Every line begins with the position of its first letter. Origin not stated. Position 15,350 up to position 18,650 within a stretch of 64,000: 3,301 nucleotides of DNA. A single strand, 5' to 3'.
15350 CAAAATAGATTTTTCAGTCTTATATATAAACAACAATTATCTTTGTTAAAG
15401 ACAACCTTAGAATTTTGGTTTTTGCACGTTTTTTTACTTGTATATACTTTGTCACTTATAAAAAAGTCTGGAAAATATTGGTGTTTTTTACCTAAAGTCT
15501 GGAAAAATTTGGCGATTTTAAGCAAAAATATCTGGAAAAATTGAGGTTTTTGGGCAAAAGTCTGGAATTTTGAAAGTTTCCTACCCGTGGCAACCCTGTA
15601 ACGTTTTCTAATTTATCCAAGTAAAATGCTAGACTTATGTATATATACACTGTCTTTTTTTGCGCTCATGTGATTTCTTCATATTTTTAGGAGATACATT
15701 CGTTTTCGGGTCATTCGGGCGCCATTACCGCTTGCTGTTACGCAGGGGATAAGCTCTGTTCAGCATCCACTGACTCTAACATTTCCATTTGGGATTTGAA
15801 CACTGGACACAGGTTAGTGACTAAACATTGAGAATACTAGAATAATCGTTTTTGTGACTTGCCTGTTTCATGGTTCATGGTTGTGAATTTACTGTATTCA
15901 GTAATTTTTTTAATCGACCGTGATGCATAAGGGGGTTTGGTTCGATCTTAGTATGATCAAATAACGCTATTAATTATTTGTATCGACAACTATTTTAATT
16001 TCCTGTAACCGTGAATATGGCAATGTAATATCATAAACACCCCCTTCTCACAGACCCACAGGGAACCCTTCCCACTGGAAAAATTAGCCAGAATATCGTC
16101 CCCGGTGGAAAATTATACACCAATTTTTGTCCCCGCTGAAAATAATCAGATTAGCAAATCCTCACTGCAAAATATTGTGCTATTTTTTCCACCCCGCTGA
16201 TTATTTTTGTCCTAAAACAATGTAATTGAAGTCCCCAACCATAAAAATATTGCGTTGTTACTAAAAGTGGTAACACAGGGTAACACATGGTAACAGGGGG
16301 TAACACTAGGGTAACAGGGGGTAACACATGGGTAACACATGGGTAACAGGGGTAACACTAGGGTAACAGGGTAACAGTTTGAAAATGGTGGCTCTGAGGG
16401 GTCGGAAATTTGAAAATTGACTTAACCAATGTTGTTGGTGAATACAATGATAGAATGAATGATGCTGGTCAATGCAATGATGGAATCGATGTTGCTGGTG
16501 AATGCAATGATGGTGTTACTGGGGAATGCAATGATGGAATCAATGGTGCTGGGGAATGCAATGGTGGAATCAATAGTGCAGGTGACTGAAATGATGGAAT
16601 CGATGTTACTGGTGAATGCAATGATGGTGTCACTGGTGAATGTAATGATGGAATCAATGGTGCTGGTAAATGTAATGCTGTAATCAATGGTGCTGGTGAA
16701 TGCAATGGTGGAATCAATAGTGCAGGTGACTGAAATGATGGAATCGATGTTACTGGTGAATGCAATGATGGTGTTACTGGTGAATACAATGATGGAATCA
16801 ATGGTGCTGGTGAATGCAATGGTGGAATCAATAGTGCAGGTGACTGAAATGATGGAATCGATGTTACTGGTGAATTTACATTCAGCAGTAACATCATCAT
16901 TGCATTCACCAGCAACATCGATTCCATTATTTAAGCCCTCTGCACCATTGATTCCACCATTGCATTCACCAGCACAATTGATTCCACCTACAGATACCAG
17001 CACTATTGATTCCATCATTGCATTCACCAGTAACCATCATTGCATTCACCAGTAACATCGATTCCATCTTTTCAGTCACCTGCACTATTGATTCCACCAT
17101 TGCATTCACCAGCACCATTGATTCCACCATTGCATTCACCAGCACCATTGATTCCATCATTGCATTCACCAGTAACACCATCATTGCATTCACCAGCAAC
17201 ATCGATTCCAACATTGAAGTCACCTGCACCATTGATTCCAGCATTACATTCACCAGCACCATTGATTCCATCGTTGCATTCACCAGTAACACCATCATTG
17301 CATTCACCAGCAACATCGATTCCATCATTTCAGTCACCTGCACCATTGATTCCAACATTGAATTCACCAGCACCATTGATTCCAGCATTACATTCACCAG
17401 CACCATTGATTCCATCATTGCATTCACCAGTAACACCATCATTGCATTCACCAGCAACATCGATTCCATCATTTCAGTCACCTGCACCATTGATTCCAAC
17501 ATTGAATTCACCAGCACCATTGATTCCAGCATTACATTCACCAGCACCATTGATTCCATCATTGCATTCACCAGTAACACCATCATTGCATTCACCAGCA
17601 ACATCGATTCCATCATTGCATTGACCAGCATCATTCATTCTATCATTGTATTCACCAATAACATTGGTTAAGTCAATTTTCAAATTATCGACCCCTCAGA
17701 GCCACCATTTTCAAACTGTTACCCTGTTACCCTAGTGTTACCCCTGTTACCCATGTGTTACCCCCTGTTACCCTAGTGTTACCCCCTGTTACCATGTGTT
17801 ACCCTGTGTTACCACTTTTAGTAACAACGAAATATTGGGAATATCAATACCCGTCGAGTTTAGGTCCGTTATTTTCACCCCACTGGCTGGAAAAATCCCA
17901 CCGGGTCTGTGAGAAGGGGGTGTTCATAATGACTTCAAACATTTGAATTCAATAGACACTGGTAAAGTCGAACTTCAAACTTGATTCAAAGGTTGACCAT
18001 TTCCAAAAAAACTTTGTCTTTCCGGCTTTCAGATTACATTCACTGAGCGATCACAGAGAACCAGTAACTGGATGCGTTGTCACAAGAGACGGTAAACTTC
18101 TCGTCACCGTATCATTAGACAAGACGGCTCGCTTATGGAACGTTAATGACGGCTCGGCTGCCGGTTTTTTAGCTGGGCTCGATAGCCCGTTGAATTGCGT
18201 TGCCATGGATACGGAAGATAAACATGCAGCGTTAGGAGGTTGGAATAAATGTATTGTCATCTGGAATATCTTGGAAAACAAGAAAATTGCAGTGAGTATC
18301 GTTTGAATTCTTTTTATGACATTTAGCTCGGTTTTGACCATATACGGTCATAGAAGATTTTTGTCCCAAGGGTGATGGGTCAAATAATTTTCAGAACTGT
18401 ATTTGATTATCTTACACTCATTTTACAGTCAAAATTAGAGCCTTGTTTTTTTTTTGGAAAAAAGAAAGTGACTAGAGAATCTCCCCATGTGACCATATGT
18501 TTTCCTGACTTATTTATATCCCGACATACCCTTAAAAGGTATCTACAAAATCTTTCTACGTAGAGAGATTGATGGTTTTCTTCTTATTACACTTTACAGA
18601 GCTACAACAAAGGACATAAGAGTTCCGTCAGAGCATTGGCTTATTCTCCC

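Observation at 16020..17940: Intronic 1.9-kb perfect palindrome: a foldback element whose arms are minisatellites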

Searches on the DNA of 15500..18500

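Call 55: search_rna_families(source=window, start=15500, end=18500, threshold=evalue, max_evalue=0.1)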
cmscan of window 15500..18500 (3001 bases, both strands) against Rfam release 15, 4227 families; matches with E-value up to 0.1: 2.
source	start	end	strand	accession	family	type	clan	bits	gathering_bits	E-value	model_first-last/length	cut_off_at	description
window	16745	16922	-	RF00704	MIR397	Gene; miRNA;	-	33.5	55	0.00088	1-117/117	no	MIR397 microRNA precursor family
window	16847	16932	-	RF03665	MIR4359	Gene; miRNA;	-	27.2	75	0.031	1-67/67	no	MIR4359 microRNA precursor family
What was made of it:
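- Tried and rejected: Only sub-threshold plant miRNA hairpin models hit the centre (call 55).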

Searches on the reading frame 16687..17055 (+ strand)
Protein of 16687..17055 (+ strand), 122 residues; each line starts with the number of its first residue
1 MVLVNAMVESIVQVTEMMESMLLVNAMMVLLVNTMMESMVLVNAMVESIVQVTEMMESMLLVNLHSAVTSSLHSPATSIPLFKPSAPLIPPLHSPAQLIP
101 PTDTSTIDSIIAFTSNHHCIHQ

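Call 31: search_protein_families(library=pfam, proteins=[window:16687-17055:+], max_evalue=0.01)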
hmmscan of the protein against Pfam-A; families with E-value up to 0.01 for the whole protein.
window:16687-17055:+ (122 aa): 1 family
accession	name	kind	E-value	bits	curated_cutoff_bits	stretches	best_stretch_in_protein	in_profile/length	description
PF12415.13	rpo132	-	0.0067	16.1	25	0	40-48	17-25/32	Poxvirus DNA dependent RNA polymerase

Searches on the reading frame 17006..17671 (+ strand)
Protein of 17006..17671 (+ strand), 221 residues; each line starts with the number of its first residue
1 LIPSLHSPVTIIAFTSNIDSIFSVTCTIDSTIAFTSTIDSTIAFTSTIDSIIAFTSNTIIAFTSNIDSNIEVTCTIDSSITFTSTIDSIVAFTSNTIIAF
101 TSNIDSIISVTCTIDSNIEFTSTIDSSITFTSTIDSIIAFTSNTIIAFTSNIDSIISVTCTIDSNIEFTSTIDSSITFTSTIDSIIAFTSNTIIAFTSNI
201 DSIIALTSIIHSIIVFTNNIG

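Call 13: find_homologous_proteins(query=window:17006-17671:+, max_evalue=0.001)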
Query window:17006-17671:+: 8000 candidates shared short words with the query, none scored E <= 0.001.
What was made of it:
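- Tried and rejected: There were none (call 13).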

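Call 31: search_protein_families(library=pfam, proteins=[window:17006-17671:+, window:17040-17624:+], max_evalue=0.01)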
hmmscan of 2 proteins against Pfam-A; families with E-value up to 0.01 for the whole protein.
window:17006-17671:+ (221 aa): 0 families

window:17040-17624:+ (194 aa): 0 families
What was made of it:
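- On Drosophila FB family / Mutator superfamily: No transposase ORF is present: the ORFs have no Pfam domain, and the one searched has no homologue (calls 13, 31).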
